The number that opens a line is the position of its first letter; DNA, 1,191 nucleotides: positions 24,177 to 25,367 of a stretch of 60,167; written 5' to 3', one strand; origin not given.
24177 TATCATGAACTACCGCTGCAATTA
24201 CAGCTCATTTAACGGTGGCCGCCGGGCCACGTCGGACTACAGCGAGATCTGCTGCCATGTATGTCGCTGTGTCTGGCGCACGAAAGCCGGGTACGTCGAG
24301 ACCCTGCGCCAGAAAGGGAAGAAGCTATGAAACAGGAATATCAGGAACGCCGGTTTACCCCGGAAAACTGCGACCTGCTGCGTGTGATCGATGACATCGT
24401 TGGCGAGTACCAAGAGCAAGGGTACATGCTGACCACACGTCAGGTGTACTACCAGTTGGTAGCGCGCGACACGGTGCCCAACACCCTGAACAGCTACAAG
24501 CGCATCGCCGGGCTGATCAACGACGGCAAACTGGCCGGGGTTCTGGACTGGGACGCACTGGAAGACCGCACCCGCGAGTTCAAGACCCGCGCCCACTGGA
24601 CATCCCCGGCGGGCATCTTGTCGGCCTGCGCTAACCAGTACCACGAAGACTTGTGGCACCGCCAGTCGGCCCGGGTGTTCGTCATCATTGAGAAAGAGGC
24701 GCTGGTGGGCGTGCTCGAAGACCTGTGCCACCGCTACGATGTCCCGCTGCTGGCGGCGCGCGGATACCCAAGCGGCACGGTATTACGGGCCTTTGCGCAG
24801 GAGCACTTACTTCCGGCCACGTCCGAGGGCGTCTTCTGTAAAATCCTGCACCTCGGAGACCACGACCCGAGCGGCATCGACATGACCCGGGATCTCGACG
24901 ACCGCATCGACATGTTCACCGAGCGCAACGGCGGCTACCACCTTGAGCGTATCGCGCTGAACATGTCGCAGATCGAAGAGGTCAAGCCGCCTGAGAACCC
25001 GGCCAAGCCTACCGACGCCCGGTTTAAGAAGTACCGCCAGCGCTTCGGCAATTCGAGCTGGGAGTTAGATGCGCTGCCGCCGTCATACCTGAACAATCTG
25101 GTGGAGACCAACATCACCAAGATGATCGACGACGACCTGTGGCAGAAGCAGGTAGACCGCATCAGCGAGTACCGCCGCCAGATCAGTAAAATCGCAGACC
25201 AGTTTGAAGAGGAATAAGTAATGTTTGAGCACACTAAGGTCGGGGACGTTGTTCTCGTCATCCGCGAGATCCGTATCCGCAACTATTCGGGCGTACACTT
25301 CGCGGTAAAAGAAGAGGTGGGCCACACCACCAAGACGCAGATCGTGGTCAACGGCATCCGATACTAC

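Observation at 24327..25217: Stand-alone Spo11 / topoisomerase VI A-subunit-like protein with no B subunit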

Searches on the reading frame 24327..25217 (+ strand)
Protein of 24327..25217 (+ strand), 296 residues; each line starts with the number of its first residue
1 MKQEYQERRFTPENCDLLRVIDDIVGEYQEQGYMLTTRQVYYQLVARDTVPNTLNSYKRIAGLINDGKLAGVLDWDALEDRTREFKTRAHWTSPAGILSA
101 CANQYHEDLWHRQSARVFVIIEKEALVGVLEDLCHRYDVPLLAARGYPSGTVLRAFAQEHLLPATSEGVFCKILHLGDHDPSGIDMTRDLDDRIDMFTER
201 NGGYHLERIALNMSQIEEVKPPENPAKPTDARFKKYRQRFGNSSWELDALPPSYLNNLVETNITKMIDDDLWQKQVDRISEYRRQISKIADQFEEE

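Call 4: search_protein_families(library=pfam, proteins=[window:24327-25217:+], max_evalue=0.1)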
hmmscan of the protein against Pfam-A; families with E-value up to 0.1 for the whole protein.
window:24327-25217:+ (296 aa): 1 family
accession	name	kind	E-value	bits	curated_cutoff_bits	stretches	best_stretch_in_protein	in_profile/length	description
PF09664.16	DUF2399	-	0.011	15.9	23.4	1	113-196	17-93/152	Protein of unknown function C-terminus (DUF2399)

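Call 5: search_protein_families(library=phrogs, proteins=[window:24327-25217:+], max_evalue=0.01)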
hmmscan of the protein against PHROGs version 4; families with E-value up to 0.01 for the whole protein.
window:24327-25217:+ (296 aa): 1 family
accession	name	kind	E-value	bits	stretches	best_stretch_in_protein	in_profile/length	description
phrog_6247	-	DNA, RNA and nucleotide metabolism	6e-128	427.3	1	1-295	2-294/303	DNA topoisomerase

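Call 6: search_solved_structures(query=window:24327-25217:+, max_evalue=10, show_alignments=3)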
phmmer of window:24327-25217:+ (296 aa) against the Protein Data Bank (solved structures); distinct sequences matched with E-value up to 10: 1.
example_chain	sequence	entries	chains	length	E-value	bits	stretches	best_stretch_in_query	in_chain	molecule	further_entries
8t9n_A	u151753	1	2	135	0.076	15.5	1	13-65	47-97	Anti-sigma-I factor RsgI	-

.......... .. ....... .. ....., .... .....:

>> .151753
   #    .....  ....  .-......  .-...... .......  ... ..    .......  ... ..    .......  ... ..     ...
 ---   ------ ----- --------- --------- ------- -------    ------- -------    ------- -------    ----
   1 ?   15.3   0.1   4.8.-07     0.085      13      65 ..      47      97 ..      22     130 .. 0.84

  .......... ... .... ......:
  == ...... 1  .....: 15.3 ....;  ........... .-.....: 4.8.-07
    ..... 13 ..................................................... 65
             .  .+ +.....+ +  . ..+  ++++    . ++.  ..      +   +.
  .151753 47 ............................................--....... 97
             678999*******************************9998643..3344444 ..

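Call 8: search_dna_similar(query=window:24327-25217:+, collection=phages, mode=protein, max_rows=60, rows=spread)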
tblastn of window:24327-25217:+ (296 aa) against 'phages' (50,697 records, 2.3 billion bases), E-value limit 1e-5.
Records with a match: 84; places in all: 84; records where one place covers at least 80% of the query: 82.
Best place of each record, by identity: 80-90% 1; 60-80% 6; <60% 77.
By first word of the organism name: Pseudomonas 19; Salmonella 6; Xylella 6; Flavobacterium 6; Brevundimonas 5; Cellulophaga 5; Xanthomonas 4; Roseobacter 4; Microbacterium 3; Bacteriophage 2; and 17 more.
By host as written in the record: - 7; Pseudomonas aeruginosa 6; Xylella fastidiosa 4; Roseobacter denitrificans OCh114 4; Pseudomonas sp. 3; Pseudomonas aeruginosa PA14 3; Microbacterium foliorum NRRL B-24224 3; Salmonella enterica Hadar 2; and 40 more.
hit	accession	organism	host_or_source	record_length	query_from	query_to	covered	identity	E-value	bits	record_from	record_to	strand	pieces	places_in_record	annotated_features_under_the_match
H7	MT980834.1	Serratia phage vB_SmaS-Smarc5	Serratia marcescens 4526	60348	1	296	100%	81.4%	2e-165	514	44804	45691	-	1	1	hypothetical protein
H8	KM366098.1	Salmonella phage BP12C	Salmonella enterica Hadar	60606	1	293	99%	74.1%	4e-149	467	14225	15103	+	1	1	hypothetical protein (x2)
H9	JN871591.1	Salmonella phage SPN19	Salmonella sp.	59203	1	293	99%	73.7%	2e-147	462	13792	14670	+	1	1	hypothetical protein (x2)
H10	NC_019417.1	Salmonella phage SPN19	Salmonella sp.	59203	1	293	99%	73.7%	2e-147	462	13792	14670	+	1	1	DNA topoisomerase | hypothetical protein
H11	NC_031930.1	Salmonella phage 118970_sal1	Salmonella enterica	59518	1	293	99%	73.7%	4e-147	462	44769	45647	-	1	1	DNA topoisomerase | hypothetical protein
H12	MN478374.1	Bacteriophage Phobos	-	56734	5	295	98%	56.5%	1e-109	354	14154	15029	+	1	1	hypothetical protein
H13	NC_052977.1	Bacteriophage Phobos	-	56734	5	295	98%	56.5%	1e-109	354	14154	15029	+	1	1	DNA topoisomerase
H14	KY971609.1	Pseudomonas phage PspYZU01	Pseudomonas sp.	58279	5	295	98%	56.2%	3e-111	358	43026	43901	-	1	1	hypothetical protein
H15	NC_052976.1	Pseudomonas phage PspYZU01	Pseudomonas sp.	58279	5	295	98%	56.2%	3e-111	358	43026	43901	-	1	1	DNA topoisomerase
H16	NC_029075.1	Achromobacter phage JWF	Achromobacter xylosoxidans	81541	1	286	97%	55.9%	4e-98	321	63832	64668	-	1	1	DNA topoisomerase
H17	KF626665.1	Xylella phage Sano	Xylella fastidiosa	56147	1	294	99%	52.0%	2e-97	319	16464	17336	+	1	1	hypothetical protein | ribosome_binding_site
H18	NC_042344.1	Xylella phage Sano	Xylella fastidiosa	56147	1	294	99%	52.0%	2e-97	319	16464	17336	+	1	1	DNA topoisomerase | ribosome_binding_site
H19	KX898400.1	Pseudomonas phage JG054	Pseudomonas aeruginosa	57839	1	295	100%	51.4%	9e-97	317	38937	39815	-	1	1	putative DNA topoisomerase | hypothetical protein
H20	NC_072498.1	Pseudomonas phage JG054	Pseudomonas aeruginosa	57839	1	295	100%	51.4%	9e-97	317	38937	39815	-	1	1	putative DNA topoisomerase | hypothetical protein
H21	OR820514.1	Xanthomonas phage AhaSv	Xanthomonas campestris pv. campestris ...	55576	1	295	100%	50.8%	1e-98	323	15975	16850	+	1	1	DNA topoisomerase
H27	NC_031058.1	Pseudomonas phage NP1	-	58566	1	295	100%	49.7%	3e-94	310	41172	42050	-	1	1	DNA topoisomerase | hypothetical protein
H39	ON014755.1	Pseudanabaena phage Pam3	Pseudanabaena sp.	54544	5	289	96%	43.2%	1e-68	236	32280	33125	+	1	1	DNA topoisomerase VI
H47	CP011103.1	Listeria phage LWP01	Listeria weihenstephanensis WS 4560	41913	5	271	90%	42.3%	3e-61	215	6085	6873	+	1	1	hypothetical protein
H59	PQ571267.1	Bacteroides phage BKO1-3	Bacteroides koreensis HM3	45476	34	286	85%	34.0%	3e-31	129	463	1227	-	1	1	DNA topoisomerase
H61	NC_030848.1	Haloarcula californiae icosahedral virus 1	Haloarcula californiae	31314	18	288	92%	25.4%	1e-9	65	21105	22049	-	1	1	DNA topoisomerase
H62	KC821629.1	Cellulophaga phage phi38:2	Cellulophaga baltica NN016038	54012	16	296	95%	23.0%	3e-11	70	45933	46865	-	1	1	hypothetical protein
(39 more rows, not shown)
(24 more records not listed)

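Call 10: find_homologous_proteins(query=window:24327-25217:+, max_evalue=0.001)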
Query window:24327-25217:+ (296 aa): 7774 proteins with E <= 0.001 among 8000 candidates; the best 120 are listed.
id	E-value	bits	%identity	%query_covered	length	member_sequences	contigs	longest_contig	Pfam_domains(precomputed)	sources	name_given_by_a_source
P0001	7.1e-190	648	94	100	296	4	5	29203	-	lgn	-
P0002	1.6e-164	564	82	100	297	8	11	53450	-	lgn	-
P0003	3.1e-144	498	74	99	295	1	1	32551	-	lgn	-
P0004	4.2e-144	497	74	99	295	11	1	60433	-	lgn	-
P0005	8.9e-142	490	73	99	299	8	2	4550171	-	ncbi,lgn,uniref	ncbi:hypothetical protein AB6G31_16120 [Providencia hangzhouensis]|uniref:hypothetical protein n=1 T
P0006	3.4e-140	484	71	99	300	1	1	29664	-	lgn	-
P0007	5.9e-130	451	68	99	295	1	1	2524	-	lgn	-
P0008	9.9e-124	430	66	97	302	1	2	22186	-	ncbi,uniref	ncbi:hypothetical protein WCU79_20580 [Pectobacterium versatile]|uniref:Uncharacterized protein n=1 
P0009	1.6e-123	430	74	84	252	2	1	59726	-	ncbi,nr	ncbi:hypothetical protein H8U13_004331 [Salmonella enterica]|nr:hypothetical protein [Salmonella ent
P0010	1.9e-123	429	66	97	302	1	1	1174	-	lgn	-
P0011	8.7e-123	427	66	97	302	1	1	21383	-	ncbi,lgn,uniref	ncbi:hypothetical protein [Pectobacterium aroidearum]|uniref:hypothetical protein n=1 Tax=Pectobacte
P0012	3.4e-120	419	66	97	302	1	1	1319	-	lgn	-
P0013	3.1e-119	416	63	100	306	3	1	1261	-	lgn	-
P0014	3.1e-119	416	65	98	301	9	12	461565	-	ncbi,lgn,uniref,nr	ncbi:hypothetical protein ACULTK_004290 [Yersinia enterocolitica]|uniref:hypothetical protein n=1 Ta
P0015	9.2e-119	414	63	97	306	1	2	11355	-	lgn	-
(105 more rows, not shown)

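Call 27: predict_structure(alignment_id=A1)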
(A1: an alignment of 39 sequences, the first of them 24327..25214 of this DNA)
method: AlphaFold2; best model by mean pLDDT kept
length: 296 residues; sequences in the alignment: 39
mean_pLDDT: 84.0   pTM: 0.75
mean pLDDT of the five models: 84.0, 80.1, 79.5, 78.4, 75.2
residues with pLDDT >= 90: 99; 70-90: 158; 50-70: 37; < 50: 2
segments of 3 or more residues with pLDDT < 50: none
pLDDT, mean of each block of 10 residues (from residue 1): 73 90 90 84 89 87 88 78 58 83 89 93 83 91 79 90 90 87 72 85 85 83 70 65 82 92 95 94 91 83
secondary structure, 60 per line:
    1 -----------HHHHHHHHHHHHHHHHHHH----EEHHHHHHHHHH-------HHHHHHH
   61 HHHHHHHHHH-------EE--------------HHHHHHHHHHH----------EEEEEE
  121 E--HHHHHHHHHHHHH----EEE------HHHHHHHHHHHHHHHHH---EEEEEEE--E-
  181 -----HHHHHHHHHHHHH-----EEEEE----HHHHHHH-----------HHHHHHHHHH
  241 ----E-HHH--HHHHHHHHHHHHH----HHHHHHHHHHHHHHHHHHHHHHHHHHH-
elements in order: H12-30 H37-46 H54-70 H94-104 E115-121 H124-136 E141-143 H150-166 E170-176 H186-198 E204-208 H213-219 H231-240 H252-264 H269-295

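Call 30: fold_search(model_id=the predicted structure, library=pdb)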
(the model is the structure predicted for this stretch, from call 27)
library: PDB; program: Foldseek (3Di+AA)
matches with E <= 10: 1212; with E <= 0.001: 0
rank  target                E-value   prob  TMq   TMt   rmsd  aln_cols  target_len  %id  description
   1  4emy_A                9.5e-03  0.57  0.20  0.15  21.4       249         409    9  Crystal structure of aminotransferase from anaerococcus prevotii dsm 20548. (released 2012-05-09)
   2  5jxt_N                2.8e-02  0.30  0.22  0.21  28.5       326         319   14  Crystal structure of MtISWI bound with histone H4 tail (released 2016-12-07)
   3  2ayi_A                3.5e-02  0.51  0.18  0.15  11.4       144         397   12  Wild-type AmpT from Thermus thermophilus (released 2005-11-08)
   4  5jxt_G                3.9e-02  0.30  0.22  0.22  22.0       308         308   11  Crystal structure of MtISWI bound with histone H4 tail (released 2016-12-07)
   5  5tot_A                4.1e-02  0.25  0.20  0.16  22.7       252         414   10  Crystal structure of AAT H143L:H189L double mutant (released 2017-03-01)
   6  8z0e_A                4.4e-02  0.20  0.17  0.14  22.0       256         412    9  Structure of human Glutamate oxaloacetate transaminase 1 (GOT1) mutant - P15R (released 2025-04-16)
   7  5jxt_L                5.5e-02  0.28  0.23  0.22  28.7       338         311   13  Crystal structure of MtISWI bound with histone H4 tail (released 2016-12-07)
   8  3f7a_B                5.8e-02  0.77  0.24  0.20  13.0       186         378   15  Structure of Orthorhombic crystal form of Pseudomonas aeruginosa RssB (released 2009-11-24)
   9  5jxt_E                5.8e-02  0.21  0.21  0.21  28.0       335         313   12  Crystal structure of MtISWI bound with histone H4 tail (released 2016-12-07)
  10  3lfh_C                6.1e-02  0.80  0.24  0.45  14.0       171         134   12  Crystal structure of manxA from Thermoanaerobacter tengcongensis (released 2010-12-08)
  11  5uht_B                6.1e-02  0.44  0.18  0.33   7.3       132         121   14  Structure of the Thermotoga maritima HK853-BeF3-RR468 complex at pH 5.0 (released 2017-12-27)
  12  8q3p_a                6.1e-02  0.23  0.19  0.15  17.9       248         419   10  Bacterial transcription termination factor Rho G150D mutant bound to ADP; C-terminal 8xHis-tag (released 2023-09-27)
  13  4ja2                  6.5e-02  0.44  0.18  0.33   7.3       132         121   13  Structural basis of a rationally rewired protein-protein interface (RR468mutant V13P, L14I, I17M and N21V) (released 2013-09-04)
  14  5gaf_i                6.5e-02  0.44  0.22  0.17  16.6       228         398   12  RNC in complex with SRP (released 2016-02-03)
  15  8hsr_C                6.8e-02  0.30  0.21  0.17  17.5       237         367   15  Thermus thermophilus Rho-engaged RNAP elongation complex (composite structure) (released 2023-05-03)
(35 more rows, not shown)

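Call 32: search_solved_structures(query=A1, max_evalue=10, show_alignments=5)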
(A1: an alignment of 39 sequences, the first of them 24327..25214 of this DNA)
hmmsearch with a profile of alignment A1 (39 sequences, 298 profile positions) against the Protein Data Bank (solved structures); distinct sequences matched with E-value up to 10: 0.

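Call 34: get_annotated_region(hit=H61, flank=3000)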
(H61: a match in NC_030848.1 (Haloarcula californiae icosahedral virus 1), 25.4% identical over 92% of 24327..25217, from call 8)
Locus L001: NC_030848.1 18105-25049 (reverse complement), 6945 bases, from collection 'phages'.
description: Haloarcula californiae icosahedral virus 1, complete genome.
organism: Haloarcula californiae icosahedral virus 1 (NCBI taxid 1735722)
taxonomy: Viruses; Varidnaviria; Helvetiavirae; Dividoviricota; Laserviricetes; Halopanivirales; Sphaerolipoviridae; Alphasphaerolipovirus; Alphasphaerolipovirus viikkii
host: Haloarcula californiae; source: salt crystals; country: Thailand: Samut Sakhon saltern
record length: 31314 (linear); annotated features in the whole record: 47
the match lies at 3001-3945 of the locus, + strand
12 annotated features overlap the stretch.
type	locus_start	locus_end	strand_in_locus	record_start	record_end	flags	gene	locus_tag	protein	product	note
CDS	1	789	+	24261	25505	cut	-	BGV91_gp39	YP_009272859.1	hypothetical protein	putative protein 39; ORF39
CDS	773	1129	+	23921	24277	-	-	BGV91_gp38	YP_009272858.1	hypothetical protein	putative protein 38; ORF38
CDS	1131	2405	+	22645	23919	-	-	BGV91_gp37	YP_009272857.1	hypothetical protein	putative protein 37; ORF37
CDS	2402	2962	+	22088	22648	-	-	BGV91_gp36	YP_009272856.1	hypothetical protein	putative protein 36; ORF36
CDS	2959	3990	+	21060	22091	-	-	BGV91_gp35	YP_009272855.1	DNA topoisomerase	putative protein 35; ORF35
CDS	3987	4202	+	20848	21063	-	-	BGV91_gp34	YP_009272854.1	hypothetical protein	putative protein 34; ORF34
CDS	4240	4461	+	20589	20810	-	-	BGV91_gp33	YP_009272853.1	hypothetical protein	putative protein 33; ORF33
CDS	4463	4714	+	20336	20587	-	-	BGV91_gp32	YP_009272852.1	hypothetical protein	putative protein 32; ORF32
CDS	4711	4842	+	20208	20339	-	-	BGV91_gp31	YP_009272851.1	hypothetical protein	putative protein 31; ORF31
CDS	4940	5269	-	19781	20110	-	-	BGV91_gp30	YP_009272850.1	hypothetical protein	putative protein 30; ORF30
CDS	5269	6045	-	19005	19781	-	-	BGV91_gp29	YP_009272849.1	head protein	gene 29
CDS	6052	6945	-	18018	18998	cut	-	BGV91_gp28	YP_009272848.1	VP3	gene 28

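Call 35: get_annotated_region(hit=H62, flank=3000)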
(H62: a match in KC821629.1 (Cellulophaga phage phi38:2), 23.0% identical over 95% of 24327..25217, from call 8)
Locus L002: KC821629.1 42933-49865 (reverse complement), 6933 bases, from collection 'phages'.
description: Cellulophaga phage phi38:2, complete genome.
organism: Cellulophaga phage phi38:2 (NCBI taxid 1327999)
taxonomy: Viruses; Duplodnaviria; Heunggongvirae; Uroviricota; Caudoviricetes
host: Cellulophaga baltica NN016038; source: seawater; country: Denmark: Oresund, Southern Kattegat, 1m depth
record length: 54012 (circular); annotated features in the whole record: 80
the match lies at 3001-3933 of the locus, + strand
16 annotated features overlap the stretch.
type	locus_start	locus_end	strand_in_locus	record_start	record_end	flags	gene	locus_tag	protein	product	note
CDS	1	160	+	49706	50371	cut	-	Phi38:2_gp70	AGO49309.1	hypothetical protein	-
CDS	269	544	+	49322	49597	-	-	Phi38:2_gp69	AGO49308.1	hypothetical protein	-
CDS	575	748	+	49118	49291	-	-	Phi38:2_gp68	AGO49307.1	hypothetical protein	-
CDS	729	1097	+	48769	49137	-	-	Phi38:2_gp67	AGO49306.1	hypothetical protein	-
CDS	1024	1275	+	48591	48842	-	-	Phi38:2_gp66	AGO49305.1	hypothetical protein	-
CDS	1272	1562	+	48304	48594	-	-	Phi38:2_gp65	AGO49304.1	hypothetical protein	-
CDS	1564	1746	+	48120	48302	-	-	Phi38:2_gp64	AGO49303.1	hypothetical protein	-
CDS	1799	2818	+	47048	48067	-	-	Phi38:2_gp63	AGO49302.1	hypothetical protein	-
CDS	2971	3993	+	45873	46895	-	-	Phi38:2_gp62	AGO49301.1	hypothetical protein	-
CDS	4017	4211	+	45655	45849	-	-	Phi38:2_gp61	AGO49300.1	hypothetical protein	-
CDS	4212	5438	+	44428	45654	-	-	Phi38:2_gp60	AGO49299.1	VirE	annotation based on sequence similarity to NCBI YP_004275857, CDD cl14928, and Pfam PF05272.6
CDS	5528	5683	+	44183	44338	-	-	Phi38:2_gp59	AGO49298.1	hypothetical protein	-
CDS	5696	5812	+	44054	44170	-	-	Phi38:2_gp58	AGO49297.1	hypothetical protein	-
CDS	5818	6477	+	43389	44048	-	-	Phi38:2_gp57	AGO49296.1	GTP cyclohydrolase I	annotation based on sequence similarity to NCBI NP_899369, CDD PRK09347, and Pfam PF01227.17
CDS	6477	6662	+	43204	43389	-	-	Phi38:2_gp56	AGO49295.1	hypothetical protein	-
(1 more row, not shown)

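Call 36: get_annotated_region(hit=H59, flank=3000)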
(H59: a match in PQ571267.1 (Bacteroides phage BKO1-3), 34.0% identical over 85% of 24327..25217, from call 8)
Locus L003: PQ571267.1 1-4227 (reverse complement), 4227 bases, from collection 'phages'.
description: Bacteroides phage BKO1-3, complete genome.
organism: Bacteroides phage BKO1-3 (NCBI taxid 3385215)
taxonomy: Viruses
host: Bacteroides koreensis HM3; source: sewage from septic tank; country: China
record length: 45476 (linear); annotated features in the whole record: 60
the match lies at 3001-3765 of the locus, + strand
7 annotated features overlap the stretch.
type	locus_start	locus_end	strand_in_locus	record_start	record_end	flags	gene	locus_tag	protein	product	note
CDS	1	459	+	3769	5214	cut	-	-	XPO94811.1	chromosome partition protein Smc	BKO1-3_gp7; BKO1-3_gp7; Annot2=(structure alignment-afuniprot50) AF-A0A832X1D8-F1-model_v4 AAA family ATPase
CDS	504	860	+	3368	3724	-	-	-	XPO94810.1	hypothetical protein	BKO1-3_gp6; BKO1-3_gp6; None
CDS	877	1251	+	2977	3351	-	-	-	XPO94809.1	NinB protein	BKO1-3_gp5; BKO1-3_gp5; Annot2=(structure alignment-afuniprot50) AF-A0A4V1QQY7-F1-model_v4 ...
CDS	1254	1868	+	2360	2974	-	-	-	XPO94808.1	DNA methyltransferase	BKO1-3_gp4; BKO1-3_gp4; Annot2=(hmm profile search-phrog [Rank2]) phrog_757 DNA methyltransferase;Annot3=(structure ...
CDS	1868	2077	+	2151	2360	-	-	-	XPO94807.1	DUF3820 family protein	BKO1-3_gp3; BKO1-3_gp3; Annot2=(structure alignment-afuniprot50) AF-A0A6M3LLS0-F1-model_v4 Putative ...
CDS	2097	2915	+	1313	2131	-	-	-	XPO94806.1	DNA polymerase exonuclease subunit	BKO1-3_gp2; BKO1-3_gp2; Annot2=(structure alignment-afuniprot50) AF-A0A3M1LHD3-F1-model_v4 3'-5' ...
CDS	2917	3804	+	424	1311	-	-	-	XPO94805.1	DNA topoisomerase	BKO1-3_gp1; BKO1-3_gp1; Annot2=(structure alignment-afuniprot50) AF-A0A2V5UQC5-F1-model_v4 Chromosome partitioning ...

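Call 37: get_annotated_region(hit=H47, flank=3000)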
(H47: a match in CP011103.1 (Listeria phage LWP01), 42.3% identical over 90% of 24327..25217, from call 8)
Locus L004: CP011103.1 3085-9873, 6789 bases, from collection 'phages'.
description: Listeria phage LWP01, complete genome.
organism: Listeria phage LWP01 (NCBI taxid 1633782)
taxonomy: Viruses; Duplodnaviria; Heunggongvirae; Uroviricota; Caudoviricetes
host: Listeria weihenstephanensis WS 4560; source: -; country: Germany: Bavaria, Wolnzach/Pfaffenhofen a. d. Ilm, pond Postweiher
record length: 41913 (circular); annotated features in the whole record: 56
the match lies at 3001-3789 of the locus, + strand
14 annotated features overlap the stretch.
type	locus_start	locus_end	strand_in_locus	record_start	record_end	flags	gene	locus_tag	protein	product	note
CDS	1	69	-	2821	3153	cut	-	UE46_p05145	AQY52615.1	XRE family transcriptional regulator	EXISTENCE:similar to AA sequence:RefSeq:WP_012582200.1; Derived by automated computational analysis using gene ...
CDS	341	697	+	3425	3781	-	-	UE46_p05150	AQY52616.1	hypothetical protein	COORDINATES:ab initio prediction:GeneMarkS+; Derived by automated computational analysis using gene prediction method: ...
CDS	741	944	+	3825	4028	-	-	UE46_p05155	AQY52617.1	hypothetical protein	EXISTENCE:similar to AA sequence:RefSeq:WP_012582199.1; Derived by automated computational analysis using gene ...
CDS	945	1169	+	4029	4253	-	-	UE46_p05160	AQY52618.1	hypothetical protein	EXISTENCE:similar to AA sequence:RefSeq:WP_012582198.1; Derived by automated computational analysis using gene ...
CDS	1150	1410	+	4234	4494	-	-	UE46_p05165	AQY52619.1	hypothetical protein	COORDINATES:ab initio prediction:GeneMarkS+; Derived by automated computational analysis using gene prediction method: ...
CDS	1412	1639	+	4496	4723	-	-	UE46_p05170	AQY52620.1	hypothetical protein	COORDINATES:ab initio prediction:GeneMarkS+; Derived by automated computational analysis using gene prediction method: ...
CDS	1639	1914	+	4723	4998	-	-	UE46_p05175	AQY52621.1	hypothetical protein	EXISTENCE:similar to AA sequence:RefSeq:WP_012582197.1; Derived by automated computational analysis using gene ...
CDS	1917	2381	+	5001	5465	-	-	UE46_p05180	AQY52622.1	hypothetical protein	EXISTENCE:similar to AA sequence:RefSeq:WP_014601513.1; Derived by automated computational analysis using gene ...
CDS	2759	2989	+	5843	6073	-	-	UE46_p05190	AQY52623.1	excisionase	EXISTENCE:similar to AA sequence:RefSeq:WP_003768864.1; Derived by automated computational analysis using gene ...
CDS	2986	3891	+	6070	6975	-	-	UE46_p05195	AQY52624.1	hypothetical protein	EXISTENCE:similar to AA sequence:RefSeq:WP_003768863.1; Derived by automated computational analysis using gene ...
CDS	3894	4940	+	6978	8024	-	-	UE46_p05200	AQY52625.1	hypothetical protein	COORDINATES:ab initio prediction:GeneMarkS+; Derived by automated computational analysis using gene prediction method: ...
CDS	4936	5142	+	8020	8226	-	-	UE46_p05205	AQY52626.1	hypothetical protein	EXISTENCE:similar to AA sequence:RefSeq:WP_012582193.1; Derived by automated computational analysis using gene ...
CDS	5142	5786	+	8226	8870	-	-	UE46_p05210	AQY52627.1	hypothetical protein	EXISTENCE:similar to AA sequence:RefSeq:WP_012582192.1; Derived by automated computational analysis using gene ...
CDS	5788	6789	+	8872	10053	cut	-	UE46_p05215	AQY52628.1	phage protein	EXISTENCE:similar to AA sequence:RefSeq:WP_003768852.1; Derived by automated computational analysis using gene ...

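Call 38: get_annotated_region(hit=H39, flank=3000)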
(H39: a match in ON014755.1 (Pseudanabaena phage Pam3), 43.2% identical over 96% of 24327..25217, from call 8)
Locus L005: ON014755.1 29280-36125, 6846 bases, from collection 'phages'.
description: Pseudanabaena phage Pam3, complete genome.
organism: Pseudanabaena phage Pam3 (NCBI taxid 2936519)
taxonomy: Viruses; Duplodnaviria; Heunggongvirae; Uroviricota; Caudoviricetes
host: Pseudanabaena sp.; source: water samples from the Lake Chaohu; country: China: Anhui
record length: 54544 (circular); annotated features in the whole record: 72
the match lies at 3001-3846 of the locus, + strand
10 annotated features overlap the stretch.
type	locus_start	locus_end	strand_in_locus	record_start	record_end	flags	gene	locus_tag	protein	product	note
CDS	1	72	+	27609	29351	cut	-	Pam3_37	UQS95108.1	ribonucleotide reductase of clase II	Ribonucleotide reductase of clase II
CDS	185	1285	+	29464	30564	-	-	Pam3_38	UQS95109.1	penicillinase repressor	Penicillinase repressor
CDS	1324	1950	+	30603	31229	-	-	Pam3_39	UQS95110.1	hypothetical protein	-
CDS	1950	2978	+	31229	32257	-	-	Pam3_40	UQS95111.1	hypothetical protein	-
CDS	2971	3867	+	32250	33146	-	-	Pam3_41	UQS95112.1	DNA topoisomerase VI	-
CDS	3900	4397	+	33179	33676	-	-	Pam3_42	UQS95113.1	hypothetical protein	-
CDS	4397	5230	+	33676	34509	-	-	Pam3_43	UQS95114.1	threonine dehydratase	Threonine dehydratase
CDS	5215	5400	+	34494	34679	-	-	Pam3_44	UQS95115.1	hypothetical protein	-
CDS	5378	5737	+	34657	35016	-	-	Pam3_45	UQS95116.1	HNH endonuclease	Endonuclease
CDS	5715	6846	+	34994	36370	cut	-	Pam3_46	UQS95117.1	DNA repair photolyase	-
